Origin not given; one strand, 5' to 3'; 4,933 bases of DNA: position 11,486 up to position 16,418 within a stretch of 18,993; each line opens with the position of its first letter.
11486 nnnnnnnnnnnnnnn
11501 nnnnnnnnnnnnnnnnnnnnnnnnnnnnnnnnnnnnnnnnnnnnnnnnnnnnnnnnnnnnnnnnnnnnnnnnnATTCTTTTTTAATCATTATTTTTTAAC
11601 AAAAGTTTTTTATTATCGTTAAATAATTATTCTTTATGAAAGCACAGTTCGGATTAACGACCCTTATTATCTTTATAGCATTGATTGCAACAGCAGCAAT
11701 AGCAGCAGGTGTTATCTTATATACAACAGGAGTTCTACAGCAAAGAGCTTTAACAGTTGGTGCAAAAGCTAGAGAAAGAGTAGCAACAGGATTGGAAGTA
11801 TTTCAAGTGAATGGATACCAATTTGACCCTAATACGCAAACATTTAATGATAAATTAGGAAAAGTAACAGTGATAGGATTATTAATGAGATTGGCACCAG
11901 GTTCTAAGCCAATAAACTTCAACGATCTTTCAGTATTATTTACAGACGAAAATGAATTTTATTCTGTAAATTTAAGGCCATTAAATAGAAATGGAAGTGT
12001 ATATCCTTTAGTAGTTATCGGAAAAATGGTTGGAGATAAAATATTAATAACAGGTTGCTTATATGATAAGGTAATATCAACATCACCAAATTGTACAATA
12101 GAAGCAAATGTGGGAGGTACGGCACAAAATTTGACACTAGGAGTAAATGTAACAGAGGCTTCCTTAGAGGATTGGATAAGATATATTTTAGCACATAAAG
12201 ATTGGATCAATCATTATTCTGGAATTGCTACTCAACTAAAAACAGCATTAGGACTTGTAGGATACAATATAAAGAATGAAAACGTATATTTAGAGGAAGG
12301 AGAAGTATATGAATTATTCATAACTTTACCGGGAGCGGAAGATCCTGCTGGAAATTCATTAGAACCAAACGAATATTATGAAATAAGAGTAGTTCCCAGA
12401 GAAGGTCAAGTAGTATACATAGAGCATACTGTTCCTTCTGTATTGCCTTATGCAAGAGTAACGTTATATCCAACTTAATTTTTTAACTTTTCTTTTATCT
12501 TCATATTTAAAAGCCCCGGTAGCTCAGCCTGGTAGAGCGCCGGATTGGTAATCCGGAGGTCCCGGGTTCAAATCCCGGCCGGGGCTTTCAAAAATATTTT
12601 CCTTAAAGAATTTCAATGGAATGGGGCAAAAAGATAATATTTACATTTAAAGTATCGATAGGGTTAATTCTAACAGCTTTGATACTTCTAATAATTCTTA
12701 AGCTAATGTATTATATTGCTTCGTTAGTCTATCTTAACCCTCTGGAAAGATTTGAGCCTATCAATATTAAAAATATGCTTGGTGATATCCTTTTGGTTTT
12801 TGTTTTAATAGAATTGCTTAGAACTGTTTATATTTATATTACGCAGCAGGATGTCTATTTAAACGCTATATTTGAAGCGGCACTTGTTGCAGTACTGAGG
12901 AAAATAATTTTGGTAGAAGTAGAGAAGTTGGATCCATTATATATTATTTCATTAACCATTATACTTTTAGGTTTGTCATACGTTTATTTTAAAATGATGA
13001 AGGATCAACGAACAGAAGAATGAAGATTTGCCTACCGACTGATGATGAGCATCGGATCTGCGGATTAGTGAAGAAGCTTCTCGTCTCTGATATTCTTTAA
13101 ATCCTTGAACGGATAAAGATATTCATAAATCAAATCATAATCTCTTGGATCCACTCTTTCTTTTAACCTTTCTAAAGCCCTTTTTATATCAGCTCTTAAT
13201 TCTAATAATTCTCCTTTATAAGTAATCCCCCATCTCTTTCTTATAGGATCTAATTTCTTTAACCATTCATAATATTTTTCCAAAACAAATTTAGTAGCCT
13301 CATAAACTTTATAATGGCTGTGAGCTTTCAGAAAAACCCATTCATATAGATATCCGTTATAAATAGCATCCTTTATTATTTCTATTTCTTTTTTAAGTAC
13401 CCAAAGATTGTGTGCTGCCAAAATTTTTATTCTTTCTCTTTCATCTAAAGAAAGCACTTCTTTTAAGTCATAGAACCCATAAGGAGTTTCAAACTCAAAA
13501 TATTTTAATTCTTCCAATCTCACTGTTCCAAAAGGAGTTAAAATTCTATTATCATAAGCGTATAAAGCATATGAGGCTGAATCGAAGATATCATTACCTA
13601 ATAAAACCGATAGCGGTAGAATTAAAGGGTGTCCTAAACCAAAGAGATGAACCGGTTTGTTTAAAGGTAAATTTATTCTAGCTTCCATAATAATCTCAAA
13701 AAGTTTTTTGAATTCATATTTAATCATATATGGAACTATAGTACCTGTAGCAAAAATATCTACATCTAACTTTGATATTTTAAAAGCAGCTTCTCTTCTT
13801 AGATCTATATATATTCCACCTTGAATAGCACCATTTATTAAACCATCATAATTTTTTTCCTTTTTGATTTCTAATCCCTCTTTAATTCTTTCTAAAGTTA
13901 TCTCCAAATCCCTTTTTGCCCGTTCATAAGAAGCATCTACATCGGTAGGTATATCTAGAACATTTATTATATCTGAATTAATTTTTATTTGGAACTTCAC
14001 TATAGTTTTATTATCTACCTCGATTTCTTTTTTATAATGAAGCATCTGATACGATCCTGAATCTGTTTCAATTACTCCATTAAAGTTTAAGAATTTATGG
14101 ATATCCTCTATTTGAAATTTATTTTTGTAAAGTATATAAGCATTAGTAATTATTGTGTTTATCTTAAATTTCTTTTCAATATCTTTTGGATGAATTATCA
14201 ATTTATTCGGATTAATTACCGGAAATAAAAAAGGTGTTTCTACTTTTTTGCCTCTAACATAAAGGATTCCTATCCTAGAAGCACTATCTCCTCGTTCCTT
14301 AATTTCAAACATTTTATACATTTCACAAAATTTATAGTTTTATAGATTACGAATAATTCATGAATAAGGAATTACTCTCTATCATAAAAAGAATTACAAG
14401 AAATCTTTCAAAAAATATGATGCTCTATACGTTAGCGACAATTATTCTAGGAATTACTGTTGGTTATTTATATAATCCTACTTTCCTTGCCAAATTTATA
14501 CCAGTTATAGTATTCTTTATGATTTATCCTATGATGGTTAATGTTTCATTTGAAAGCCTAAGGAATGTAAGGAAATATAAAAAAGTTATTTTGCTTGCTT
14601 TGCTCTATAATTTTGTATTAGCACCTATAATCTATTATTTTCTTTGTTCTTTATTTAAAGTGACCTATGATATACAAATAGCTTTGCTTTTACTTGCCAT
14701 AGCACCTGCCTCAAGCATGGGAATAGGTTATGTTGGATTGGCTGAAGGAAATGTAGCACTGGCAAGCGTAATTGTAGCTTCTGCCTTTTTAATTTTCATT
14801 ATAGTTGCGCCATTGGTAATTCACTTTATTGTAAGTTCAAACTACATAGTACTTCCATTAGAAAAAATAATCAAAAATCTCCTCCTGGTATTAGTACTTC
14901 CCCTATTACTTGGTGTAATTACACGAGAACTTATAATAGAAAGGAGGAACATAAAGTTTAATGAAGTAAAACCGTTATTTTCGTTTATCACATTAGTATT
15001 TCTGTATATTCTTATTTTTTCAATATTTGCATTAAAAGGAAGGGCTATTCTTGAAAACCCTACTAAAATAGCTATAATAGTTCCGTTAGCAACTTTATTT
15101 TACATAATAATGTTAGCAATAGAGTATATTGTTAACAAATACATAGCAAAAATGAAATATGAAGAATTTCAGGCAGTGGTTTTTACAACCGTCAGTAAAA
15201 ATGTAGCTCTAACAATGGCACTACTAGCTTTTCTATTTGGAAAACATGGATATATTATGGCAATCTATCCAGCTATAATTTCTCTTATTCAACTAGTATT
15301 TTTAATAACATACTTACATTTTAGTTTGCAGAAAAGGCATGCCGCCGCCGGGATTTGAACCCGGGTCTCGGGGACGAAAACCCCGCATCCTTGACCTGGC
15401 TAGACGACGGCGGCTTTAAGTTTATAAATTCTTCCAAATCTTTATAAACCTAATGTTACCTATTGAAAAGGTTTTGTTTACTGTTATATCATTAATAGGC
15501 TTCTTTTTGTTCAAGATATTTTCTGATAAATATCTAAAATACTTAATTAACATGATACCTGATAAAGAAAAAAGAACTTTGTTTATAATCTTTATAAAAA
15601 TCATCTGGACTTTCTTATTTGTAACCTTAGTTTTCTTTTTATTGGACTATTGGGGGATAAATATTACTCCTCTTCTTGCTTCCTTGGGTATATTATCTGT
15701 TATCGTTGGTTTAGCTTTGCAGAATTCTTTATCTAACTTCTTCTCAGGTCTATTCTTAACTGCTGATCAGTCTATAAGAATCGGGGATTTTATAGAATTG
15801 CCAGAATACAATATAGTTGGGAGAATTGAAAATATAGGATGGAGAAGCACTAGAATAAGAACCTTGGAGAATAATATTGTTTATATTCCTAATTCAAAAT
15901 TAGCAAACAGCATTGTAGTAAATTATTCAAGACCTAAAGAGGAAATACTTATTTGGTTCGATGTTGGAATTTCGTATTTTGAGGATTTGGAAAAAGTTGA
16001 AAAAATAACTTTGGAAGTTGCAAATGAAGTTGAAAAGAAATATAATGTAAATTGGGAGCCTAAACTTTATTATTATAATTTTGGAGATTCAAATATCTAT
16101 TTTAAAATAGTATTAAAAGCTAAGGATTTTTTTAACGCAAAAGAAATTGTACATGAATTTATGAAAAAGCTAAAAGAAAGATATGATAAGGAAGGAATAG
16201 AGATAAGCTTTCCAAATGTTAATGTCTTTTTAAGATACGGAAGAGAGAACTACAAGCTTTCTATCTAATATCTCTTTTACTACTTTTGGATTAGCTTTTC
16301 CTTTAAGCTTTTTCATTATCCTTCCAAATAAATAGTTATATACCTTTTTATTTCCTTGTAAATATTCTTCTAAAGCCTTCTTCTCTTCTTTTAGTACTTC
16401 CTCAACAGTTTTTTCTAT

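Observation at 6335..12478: Motor-less archaellin cluster wrapped around a translationally coupled giant lectin-like/beta-helix surface protein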

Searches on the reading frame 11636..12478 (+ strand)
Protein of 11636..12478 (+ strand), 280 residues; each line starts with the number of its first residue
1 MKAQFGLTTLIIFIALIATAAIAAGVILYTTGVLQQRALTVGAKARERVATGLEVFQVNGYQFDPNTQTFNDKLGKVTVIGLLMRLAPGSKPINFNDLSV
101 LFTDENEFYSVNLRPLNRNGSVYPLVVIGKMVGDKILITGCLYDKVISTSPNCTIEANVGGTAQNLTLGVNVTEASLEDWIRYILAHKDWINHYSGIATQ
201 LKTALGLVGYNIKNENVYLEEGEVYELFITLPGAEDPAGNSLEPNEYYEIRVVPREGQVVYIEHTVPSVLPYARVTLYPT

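Call 5: search_protein_families(library=pfam, proteins=[window:11636-12478:+], max_evalue=0.1)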
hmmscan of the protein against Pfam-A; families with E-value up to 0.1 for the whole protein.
window:11636-12478:+ (280 aa): 1 family
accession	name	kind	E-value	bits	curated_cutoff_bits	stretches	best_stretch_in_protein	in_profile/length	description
PF01917.21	Arch_flagellin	-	1.9e-22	80.7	29.5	1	3-260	1-158/162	Archaebacterial flagellin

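Call 6: search_protein_families(library=ncbifam, proteins=[window:11636-12478:+], max_evalue=0.1)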
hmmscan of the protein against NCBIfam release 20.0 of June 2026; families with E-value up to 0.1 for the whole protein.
window:11636-12478:+ (280 aa): 2 families
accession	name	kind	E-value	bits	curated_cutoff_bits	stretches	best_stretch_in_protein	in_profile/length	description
NF006325.0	PRK08541.1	subfamily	1.9e-22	80.2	210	1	2-128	9-113/221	flagellin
NF052591.1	ArlG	equivalog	2.9e-05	24.1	110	1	4-60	3-59/148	archaellum stator protein ArlG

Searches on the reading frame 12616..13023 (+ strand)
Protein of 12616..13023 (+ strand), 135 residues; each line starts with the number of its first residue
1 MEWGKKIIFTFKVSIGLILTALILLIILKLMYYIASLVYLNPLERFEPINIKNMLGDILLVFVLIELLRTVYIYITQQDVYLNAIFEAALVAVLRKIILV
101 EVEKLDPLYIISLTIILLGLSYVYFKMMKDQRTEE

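Call 5: search_protein_families(library=pfam, proteins=[window:12616-13023:+], max_evalue=0.1)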
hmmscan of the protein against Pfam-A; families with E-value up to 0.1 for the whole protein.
window:12616-13023:+ (135 aa): 2 families
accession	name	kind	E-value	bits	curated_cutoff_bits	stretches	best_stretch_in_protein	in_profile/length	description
PF06146.17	PsiE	-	1e-17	64.8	23.9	1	17-129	8-119/122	Phosphate-starvation-inducible E family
PF09843.14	DUF2070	-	0.048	12.4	30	1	14-127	23-147/561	Predicted membrane protein (DUF2070)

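Call 6: search_protein_families(library=ncbifam, proteins=[window:12616-13023:+], max_evalue=0.1)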
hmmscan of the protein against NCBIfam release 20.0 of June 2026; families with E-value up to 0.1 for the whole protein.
window:12616-13023:+ (135 aa): 0 families

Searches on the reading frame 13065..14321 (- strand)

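Call 77: search_protein_families(library=pfam, proteins=[window:13065-14321:-], max_evalue=0.001)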
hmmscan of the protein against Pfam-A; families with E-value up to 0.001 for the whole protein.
window:13065-14321:- (418 aa): 1 family
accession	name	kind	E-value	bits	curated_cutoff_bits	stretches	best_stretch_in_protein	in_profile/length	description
PF01702.25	TGT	-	6.8e-66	223.2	26.3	1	15-336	3-355/357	Queuine tRNA-ribosyltransferase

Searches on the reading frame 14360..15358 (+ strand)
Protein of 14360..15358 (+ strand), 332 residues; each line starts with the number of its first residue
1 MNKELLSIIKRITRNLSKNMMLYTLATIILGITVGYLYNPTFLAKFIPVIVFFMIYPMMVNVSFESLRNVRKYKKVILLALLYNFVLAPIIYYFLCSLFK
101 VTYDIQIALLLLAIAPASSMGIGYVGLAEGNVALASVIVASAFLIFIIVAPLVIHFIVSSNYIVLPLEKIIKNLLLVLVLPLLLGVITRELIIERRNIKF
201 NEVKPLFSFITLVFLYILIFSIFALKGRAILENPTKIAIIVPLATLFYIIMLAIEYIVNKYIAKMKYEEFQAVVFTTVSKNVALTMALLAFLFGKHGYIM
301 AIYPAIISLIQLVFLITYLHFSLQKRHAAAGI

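Call 77: search_protein_families(library=pfam, proteins=[window:14360-15358:+], max_evalue=0.001)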
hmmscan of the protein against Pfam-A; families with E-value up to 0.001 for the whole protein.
window:14360-15358:+ (332 aa): 2 families
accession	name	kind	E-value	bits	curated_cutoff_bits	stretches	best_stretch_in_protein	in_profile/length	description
PF01758.21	SBF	-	1.1e-29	103.9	24.3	1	49-232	2-190/191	Sodium Bile acid symporter family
PF13593.11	SBF_like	-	1.8e-16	60.8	25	1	47-310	36-298/313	SBF-like CPA transporter family (DUF4137)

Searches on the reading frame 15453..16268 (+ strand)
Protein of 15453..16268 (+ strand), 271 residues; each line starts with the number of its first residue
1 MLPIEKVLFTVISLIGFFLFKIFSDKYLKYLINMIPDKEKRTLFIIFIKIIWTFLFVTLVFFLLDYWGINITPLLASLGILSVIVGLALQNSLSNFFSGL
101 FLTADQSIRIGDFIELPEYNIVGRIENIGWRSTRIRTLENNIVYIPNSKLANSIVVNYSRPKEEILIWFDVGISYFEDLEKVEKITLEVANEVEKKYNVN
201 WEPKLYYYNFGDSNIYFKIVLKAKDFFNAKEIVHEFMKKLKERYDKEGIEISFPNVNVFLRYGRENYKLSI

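Call 77: search_protein_families(library=pfam, proteins=[window:15453-16268:+], max_evalue=0.001)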
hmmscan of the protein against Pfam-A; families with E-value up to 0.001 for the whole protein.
window:15453-16268:+ (271 aa): 3 families
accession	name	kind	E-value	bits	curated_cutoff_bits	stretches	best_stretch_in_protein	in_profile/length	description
PF00924.24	MS_channel_2nd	-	1.1e-22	80.3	20.2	1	91-160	1-68/68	Mechanosensitive ion channel, beta-domain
PF21082.3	MS_channel_3rd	-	2.7e-06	28.1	21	1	169-251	3-88/88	Mechanosensitive ion channel MscS, C-terminal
PF21088.3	MS_channel_1st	-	2.7e-05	24.5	23.1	1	55-90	7-42/42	Mechanosensitive ion channel, transmembrane helices 2/3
